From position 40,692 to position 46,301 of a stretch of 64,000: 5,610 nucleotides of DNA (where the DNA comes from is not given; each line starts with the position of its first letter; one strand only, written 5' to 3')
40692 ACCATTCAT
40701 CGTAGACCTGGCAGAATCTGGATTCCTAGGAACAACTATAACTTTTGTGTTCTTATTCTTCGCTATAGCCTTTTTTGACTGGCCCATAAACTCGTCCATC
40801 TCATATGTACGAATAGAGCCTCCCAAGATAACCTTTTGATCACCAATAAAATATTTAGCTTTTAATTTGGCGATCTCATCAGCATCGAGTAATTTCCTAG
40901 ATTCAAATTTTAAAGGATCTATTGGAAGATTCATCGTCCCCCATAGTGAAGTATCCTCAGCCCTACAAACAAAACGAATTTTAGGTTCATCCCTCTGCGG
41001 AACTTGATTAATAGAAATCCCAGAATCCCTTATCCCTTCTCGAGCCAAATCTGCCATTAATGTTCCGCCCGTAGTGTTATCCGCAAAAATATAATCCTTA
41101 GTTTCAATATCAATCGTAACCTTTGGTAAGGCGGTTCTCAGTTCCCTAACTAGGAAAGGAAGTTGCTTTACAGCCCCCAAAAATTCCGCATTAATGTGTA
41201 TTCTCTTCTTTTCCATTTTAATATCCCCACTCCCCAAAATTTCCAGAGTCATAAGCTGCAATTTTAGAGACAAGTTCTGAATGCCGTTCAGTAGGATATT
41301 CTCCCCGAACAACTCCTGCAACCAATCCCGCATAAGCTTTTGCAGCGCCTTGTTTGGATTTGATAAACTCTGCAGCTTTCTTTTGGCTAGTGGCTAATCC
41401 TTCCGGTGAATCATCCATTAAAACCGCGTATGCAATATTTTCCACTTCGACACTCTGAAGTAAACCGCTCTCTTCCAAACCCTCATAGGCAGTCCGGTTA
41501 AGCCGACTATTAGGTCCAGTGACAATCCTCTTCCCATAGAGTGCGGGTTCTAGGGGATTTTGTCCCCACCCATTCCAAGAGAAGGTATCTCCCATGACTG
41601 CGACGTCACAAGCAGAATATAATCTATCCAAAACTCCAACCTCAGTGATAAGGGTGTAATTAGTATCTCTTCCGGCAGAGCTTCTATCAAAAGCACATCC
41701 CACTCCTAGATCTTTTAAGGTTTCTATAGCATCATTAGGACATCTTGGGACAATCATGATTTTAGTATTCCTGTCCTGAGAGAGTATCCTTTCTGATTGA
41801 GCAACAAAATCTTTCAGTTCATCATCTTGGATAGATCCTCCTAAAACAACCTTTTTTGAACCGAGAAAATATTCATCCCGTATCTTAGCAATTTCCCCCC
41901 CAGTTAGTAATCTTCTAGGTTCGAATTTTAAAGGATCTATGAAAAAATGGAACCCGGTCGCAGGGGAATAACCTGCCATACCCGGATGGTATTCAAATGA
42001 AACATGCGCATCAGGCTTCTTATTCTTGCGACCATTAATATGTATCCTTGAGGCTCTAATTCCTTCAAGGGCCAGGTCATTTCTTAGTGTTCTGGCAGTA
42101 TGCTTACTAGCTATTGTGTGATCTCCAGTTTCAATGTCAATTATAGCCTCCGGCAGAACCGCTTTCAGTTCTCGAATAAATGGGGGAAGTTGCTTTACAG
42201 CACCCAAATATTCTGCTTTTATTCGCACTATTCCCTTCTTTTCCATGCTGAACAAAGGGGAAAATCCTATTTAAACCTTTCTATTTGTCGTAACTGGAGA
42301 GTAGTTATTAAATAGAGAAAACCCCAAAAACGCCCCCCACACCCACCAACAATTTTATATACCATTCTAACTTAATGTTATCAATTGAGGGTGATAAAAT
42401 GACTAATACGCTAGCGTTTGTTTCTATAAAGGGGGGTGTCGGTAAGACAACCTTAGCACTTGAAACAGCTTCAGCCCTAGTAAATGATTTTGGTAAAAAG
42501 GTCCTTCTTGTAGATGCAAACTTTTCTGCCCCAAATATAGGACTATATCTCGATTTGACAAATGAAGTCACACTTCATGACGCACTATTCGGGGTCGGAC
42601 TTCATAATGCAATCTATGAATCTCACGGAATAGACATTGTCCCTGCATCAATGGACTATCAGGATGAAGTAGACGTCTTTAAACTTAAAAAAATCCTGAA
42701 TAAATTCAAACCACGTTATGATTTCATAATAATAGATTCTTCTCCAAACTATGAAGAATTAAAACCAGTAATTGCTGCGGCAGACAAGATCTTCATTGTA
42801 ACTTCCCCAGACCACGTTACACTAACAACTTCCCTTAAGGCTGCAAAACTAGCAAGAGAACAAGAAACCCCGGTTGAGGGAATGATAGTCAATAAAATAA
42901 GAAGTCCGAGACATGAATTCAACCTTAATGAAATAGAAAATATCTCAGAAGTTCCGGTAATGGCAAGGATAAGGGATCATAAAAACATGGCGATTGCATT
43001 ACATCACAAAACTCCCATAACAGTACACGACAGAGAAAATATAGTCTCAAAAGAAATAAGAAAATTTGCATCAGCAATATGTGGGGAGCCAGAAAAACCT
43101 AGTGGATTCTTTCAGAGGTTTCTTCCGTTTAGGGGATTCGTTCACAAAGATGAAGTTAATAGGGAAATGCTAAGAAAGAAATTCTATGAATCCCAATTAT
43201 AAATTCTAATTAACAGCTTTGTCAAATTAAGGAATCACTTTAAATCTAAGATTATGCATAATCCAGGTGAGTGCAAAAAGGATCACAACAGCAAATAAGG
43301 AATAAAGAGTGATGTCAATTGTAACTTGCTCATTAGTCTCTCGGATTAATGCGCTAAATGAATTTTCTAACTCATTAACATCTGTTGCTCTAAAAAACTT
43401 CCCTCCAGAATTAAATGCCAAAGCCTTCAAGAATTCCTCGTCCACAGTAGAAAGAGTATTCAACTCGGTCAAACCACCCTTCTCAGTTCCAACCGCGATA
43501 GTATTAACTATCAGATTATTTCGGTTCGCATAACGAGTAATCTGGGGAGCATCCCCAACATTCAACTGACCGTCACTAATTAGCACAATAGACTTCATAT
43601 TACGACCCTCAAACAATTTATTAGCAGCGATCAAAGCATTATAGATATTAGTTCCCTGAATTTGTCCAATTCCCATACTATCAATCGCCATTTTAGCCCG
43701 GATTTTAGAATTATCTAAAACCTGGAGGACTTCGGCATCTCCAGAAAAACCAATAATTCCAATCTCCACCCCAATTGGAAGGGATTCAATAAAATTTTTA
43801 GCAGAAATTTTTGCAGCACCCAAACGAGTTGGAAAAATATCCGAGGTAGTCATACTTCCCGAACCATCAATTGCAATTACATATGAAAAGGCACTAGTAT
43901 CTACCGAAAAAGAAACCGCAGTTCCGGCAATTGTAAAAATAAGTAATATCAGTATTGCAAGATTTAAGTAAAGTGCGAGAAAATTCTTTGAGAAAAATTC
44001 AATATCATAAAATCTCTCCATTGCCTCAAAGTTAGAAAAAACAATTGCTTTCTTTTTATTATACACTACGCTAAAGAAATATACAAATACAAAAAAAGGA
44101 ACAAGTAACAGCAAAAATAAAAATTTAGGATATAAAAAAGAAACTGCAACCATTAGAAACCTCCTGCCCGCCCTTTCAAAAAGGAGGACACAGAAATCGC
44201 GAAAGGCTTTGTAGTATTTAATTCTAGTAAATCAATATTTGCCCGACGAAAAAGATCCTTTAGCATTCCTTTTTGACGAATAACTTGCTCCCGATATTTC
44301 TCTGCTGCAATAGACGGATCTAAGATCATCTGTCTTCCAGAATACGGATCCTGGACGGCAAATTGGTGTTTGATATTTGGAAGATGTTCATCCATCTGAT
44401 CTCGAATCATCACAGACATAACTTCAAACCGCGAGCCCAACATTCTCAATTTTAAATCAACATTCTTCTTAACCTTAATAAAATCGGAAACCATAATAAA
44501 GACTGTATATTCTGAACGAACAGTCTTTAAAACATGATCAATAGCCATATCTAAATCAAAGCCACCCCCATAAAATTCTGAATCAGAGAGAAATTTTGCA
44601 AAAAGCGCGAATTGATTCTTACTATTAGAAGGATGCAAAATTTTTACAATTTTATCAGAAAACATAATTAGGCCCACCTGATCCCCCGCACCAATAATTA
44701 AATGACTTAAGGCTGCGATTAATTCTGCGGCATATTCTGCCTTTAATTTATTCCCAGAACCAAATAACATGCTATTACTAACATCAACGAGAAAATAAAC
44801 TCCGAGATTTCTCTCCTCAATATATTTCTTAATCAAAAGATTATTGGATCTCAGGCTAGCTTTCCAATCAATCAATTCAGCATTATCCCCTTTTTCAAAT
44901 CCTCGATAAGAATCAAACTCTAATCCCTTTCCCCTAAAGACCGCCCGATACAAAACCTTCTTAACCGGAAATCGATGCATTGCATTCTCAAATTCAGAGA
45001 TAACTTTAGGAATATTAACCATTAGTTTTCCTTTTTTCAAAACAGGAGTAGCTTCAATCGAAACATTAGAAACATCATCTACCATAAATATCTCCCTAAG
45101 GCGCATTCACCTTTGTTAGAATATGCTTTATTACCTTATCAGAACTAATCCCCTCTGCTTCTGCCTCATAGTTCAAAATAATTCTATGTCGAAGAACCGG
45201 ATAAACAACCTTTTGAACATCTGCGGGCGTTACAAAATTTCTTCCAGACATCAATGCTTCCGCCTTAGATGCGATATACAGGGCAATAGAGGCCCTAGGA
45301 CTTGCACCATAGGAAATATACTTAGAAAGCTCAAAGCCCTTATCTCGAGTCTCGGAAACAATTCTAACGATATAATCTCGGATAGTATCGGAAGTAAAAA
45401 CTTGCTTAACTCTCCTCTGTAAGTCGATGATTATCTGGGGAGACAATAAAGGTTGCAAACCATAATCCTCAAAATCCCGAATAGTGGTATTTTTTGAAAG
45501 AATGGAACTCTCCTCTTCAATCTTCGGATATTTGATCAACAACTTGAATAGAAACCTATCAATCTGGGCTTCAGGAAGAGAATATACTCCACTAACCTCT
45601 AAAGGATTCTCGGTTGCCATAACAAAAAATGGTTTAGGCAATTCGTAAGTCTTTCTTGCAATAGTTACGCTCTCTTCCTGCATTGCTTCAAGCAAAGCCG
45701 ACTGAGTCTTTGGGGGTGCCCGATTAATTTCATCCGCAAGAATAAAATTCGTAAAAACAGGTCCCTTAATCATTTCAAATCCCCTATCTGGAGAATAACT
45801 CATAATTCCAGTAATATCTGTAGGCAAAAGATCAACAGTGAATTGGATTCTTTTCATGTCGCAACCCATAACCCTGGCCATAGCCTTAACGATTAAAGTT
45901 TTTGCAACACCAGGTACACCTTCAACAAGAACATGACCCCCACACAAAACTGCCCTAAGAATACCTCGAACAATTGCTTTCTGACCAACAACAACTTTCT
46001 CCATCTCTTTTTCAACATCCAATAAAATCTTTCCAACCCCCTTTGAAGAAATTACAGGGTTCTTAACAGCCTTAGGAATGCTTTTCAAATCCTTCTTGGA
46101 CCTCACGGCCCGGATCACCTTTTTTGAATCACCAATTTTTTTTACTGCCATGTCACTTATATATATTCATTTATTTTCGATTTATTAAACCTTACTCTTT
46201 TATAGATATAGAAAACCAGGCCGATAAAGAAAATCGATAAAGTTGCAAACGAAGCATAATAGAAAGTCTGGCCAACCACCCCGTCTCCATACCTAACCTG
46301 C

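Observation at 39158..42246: Three tandem, divergent Kdo-transferase (WaaA)-like genes in an archaeon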

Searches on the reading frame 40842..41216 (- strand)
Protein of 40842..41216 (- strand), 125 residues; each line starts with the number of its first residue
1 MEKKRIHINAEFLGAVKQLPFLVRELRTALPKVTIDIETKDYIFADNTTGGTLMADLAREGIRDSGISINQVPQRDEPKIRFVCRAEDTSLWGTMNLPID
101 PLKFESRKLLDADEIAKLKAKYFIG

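Call 103: predict_structure(alignment_id=A6)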
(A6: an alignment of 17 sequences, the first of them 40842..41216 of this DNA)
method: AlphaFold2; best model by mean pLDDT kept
length: 125 residues; sequences in the alignment: 17
mean_pLDDT: 83.4   pTM: 0.71
mean pLDDT of the five models: 83.4, 83.2, 82.0, 81.0, 80.7
residues with pLDDT >= 90: 51; 70-90: 53; 50-70: 21; < 50: 0
segments of 3 or more residues with pLDDT < 50: none
pLDDT, mean of each block of 10 residues (from residue 1): 85 88 93 90 69 91 86 84 75 84 68 90 79
secondary structure, 60 per line:
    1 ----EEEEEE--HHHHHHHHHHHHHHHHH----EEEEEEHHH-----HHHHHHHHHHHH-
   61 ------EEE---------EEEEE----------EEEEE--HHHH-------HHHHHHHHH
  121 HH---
elements in order: E5-10 H13-29 E34-39 H48-59 E67-69 E79-83 E94-98 H101-104 H112-122

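Call 105: fold_search(model_id=the predicted structure, library=pdb)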
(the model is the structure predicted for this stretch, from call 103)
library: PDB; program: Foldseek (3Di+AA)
matches with E <= 10: 1313; with E <= 0.001: 0
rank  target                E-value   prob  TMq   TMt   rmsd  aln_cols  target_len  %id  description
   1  8dtf_A                1.3e-02  0.99  0.42  0.08   4.6        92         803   10  Cryo-EM structure of the full length Arabidopsis SPY with complete TPRs (released 2023-03-08)
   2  5e9t_A                2.0e-02  0.94  0.47  0.15  12.2       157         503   13  Crystal structure of GtfA/B complex (released 2016-03-02)
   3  6jdd                  2.3e-02  0.69  0.30  0.24   6.3       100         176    9  Crystal structure of the cypemycin decarboxylase CypD. (released 2019-03-06)
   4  7vfm_C                3.0e-02  0.99  0.44  0.13   3.5        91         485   10  Crystal structure of SdgB (UDP and SD peptide-binding form) (released 2021-11-24)
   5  7vfl_A                3.6e-02  0.93  0.50  0.15  13.5       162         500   12  Crystal structure of SdgB (UDP, NAG, and O-glycosylated SD peptide-binding form) (released 2021-11-24)
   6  4rbn_A                3.6e-02  0.85  0.37  0.08   5.7       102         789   19  The crystal structure of Nitrosomonas europaea sucrose synthase: Insights into the evolutionary origin of sucrose meta (released 2015-07-01)
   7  6ecu_B                3.8e-02  0.98  0.42  0.21   3.7        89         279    8  SeMet substituted StiD O-MT residues 976-1266 (released 2018-12-12)
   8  3tov_B                4.1e-02  0.44  0.28  0.12  11.4       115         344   16  The crystal structure of the glycosyl transferase family 9 from Veillonella parvula DSM 2008 (released 2011-09-21)
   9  5djs_A                4.4e-02  0.97  0.43  0.12   4.2        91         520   13  Thermobaculum terrenum O-GlcNAc transferase mutant - K341M (released 2015-10-28)
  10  5b3h_D                5.0e-02  0.93  0.41  0.16   4.6        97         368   13  The crystal structure of the JACKDAW/IDD10 bound to the heterodimeric SHR-SCR complex (released 2017-03-01)
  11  2xci_C                5.7e-02  0.97  0.45  0.18   4.6        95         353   10  Membrane-embedded monofunctional glycosyltransferase WaaA of Aquifex aeolicus, substrate-free form (released 2011-05-11)
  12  7vfo_A                6.1e-02  0.96  0.44  0.13   3.5        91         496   10  Crystal structure of SdgB (Phosphate-binding form) (released 2021-11-24)
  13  7qh9_CCC              6.5e-02  0.90  0.40  0.12   4.0        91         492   11  TarM(Se)_G117R-4RboP (released 2023-05-10)
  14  7vfk_B                6.5e-02  0.84  0.48  0.15  13.5       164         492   12  Crystal structure of SdgB (ligand-free form) (released 2021-11-24)
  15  6vlc_B                6.9e-02  0.93  0.43  0.17   3.8        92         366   14  Crystal structure of UDP-GlcNAc 2-epimerase from Neisseria meningitidis bound to UDP-GlcNAc (released 2020-11-11)
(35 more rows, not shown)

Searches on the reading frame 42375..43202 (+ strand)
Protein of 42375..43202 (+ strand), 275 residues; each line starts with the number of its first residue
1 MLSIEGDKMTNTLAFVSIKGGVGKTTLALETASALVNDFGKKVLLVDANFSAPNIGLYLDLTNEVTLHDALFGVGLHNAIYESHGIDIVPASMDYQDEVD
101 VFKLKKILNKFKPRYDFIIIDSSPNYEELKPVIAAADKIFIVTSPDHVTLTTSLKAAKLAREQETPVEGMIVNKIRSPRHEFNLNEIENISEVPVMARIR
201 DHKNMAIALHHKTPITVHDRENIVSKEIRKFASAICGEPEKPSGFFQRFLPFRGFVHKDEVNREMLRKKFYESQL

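Call 23: search_protein_families(library=pfam, proteins=[window:42375-43202:+], max_evalue=0.001)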
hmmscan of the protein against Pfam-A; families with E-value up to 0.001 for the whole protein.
window:42375-43202:+ (275 aa): 8 families
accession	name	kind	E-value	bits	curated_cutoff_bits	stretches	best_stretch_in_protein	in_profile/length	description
PF13614.12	AAA_31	-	7.8e-17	62.2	27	1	12-150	3-154/177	AAA domain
PF01656.29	CbiA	-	2.3e-14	53.9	25.4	1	13-212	1-122/125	CobQ/CobB/MinD/ParA nucleotide binding domain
PF10609.15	ParA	-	3.9e-14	53.1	27.1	1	9-233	2-243/246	NUBPL iron-transfer P-loop NTPase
PF06564.18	CBP_BcsQ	-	4.5e-07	30.1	21.3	1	12-233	3-231/234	Cellulose biosynthesis protein BcsQ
PF09140.17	MipZ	-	1e-06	28.7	20.7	1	17-132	7-117/262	ATPase MipZ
PF02374.21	ArsA_ATPase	-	3.7e-05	23.5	24.3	0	14-47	4-36/305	Anion-transporting ATPase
PF13500.12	AAA_26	-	5.1e-05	23.7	27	1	128-200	118-189/198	AAA domain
PF00142.24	Fer4_NifH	-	6.5e-05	23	25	0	19-59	8-47/271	4Fe-4S iron sulfur cluster binding proteins, NifH/frxC family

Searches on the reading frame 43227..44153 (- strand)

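Call 23: search_protein_families(library=pfam, proteins=[window:43227-44153:-], max_evalue=0.001)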
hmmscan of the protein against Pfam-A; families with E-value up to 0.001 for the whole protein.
window:43227-44153:- (308 aa): 3 families
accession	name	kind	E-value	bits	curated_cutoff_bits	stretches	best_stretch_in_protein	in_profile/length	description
PF13519.12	VWA_2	-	3.6e-18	66.6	27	1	92-196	2-107/107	von Willebrand factor type A domain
PF00092.34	VWA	-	3.5e-14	53.8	23.8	1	92-266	3-172/174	von Willebrand factor type A domain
PF06707.17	DUF1194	-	8.3e-05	22.3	27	1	91-226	6-159/206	Protein of unknown function (DUF1194)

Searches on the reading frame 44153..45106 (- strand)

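Call 23: search_protein_families(library=pfam, proteins=[window:44153-45106:-], max_evalue=0.001)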
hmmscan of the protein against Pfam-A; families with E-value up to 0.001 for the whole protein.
window:44153-45106:- (317 aa): 3 families
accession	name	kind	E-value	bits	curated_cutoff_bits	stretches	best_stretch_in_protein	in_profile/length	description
PF01882.25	DUF58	-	3.2e-40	138.1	23.4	1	67-276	2-211/216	Protein of unknown function DUF58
PF13519.12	VWA_2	-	2.7e-11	44.5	27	1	103-208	1-105/107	von Willebrand factor type A domain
PF00092.34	VWA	-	2e-06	28.6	23.8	1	103-198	2-94/174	von Willebrand factor type A domain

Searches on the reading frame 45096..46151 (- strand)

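Call 23: search_protein_families(library=pfam, proteins=[window:45096-46151:-], max_evalue=0.001)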
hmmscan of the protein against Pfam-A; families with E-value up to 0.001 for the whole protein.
window:45096-46151:- (351 aa): 6 families
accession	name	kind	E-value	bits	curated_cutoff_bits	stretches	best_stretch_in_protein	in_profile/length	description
PF07726.17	AAA_3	-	9e-59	197.5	27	1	73-202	1-131/131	ATPase family associated with various cellular activities (AAA)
PF17863.7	AAA_lid_2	-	1.9e-21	76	22.7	1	277-344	7-74/74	AAA lid domain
PF07728.20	AAA_5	-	1.4e-14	54.7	22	1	73-200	1-139/139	AAA domain (dynein-related subfamily)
PF20030.5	bpMoxR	-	5.1e-08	32.7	27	1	44-218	4-178/205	MoxR domain in the MoxR-vWA-beta-propeller ternary systems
PF00004.35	AAA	-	2e-05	25.5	21.2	1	74-201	1-124/131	ATPase family associated with various cellular activities (AAA)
PF01078.27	Mg_chelatase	-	0.00049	20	20.3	0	54-95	5-46/207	Magnesium chelatase, subunit ChlI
